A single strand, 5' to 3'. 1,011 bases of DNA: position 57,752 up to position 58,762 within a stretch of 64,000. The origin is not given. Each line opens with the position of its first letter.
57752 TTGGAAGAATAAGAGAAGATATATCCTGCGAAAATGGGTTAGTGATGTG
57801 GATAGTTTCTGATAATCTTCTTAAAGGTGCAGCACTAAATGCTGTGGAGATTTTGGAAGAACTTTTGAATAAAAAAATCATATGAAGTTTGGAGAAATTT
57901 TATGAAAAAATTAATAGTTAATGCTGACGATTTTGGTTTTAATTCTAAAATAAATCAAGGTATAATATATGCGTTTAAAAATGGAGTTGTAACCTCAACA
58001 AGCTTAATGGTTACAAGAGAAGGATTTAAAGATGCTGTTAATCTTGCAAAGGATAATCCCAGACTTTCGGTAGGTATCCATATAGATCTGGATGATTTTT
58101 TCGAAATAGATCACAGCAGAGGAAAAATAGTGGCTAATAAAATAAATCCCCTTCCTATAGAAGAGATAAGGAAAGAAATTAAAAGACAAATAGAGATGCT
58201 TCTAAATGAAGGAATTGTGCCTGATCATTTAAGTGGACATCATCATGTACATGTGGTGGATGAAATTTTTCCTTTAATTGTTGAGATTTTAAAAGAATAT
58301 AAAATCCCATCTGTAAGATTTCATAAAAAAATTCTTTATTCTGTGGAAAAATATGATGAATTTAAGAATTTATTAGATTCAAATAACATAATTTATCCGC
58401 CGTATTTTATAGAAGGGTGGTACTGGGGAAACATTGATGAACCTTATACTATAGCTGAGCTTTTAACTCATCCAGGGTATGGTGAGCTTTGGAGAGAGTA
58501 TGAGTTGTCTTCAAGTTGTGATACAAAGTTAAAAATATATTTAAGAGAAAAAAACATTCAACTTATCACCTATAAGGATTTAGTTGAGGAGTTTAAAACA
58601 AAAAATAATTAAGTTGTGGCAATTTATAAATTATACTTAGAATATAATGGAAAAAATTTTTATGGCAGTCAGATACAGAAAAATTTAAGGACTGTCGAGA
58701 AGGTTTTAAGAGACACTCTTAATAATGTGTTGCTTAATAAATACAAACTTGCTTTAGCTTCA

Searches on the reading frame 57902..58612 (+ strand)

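Call 28: search_protein_families(library=pfam, proteins=[window:57902-58612:+], max_evalue=0.001)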
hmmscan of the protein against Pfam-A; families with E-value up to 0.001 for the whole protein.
window:57902-58612:+ (236 aa): 1 family
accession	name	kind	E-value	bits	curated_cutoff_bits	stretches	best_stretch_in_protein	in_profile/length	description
PF04794.17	YdjC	-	3.8e-44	152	29.7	1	3-215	1-265/266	YdjC-like protein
